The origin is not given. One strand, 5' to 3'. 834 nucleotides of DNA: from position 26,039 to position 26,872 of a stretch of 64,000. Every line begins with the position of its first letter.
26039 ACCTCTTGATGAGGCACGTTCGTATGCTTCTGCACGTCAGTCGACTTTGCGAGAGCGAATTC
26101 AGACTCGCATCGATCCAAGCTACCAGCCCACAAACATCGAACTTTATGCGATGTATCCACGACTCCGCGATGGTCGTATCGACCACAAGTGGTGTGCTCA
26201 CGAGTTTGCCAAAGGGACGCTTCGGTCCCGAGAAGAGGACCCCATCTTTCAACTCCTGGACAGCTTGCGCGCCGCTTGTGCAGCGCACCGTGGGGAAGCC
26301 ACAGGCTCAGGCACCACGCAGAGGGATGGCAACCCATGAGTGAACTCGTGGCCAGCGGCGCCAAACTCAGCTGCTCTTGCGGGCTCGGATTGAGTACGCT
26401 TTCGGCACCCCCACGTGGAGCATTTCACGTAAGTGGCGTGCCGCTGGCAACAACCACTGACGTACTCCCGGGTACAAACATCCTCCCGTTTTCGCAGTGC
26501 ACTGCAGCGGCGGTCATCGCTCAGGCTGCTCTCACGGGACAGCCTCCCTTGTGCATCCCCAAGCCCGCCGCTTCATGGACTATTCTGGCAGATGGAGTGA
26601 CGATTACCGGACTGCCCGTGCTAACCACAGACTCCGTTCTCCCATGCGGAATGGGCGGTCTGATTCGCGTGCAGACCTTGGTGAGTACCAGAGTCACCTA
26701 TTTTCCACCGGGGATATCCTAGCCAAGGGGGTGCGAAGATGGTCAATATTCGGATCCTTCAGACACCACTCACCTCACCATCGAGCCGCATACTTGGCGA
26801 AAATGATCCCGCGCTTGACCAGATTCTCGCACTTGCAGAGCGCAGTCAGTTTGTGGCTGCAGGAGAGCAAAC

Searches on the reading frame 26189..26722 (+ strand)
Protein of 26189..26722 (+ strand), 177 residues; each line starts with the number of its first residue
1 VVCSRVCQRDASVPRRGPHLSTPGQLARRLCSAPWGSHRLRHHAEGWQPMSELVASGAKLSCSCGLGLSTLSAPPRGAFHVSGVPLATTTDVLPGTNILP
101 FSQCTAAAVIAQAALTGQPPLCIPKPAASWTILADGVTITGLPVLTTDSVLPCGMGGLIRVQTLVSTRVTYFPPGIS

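Call 83: search_protein_families(library=pfam, proteins=[window:26189-26722:+], max_evalue=0.01)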
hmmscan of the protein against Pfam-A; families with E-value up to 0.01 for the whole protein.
window:26189-26722:+ (177 aa): 1 family
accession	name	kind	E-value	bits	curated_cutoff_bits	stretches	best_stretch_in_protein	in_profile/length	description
PF14107.11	DUF4280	-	2.7e-17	63.8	26.3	1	54-162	1-105/109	Domain of unknown function (DUF4280)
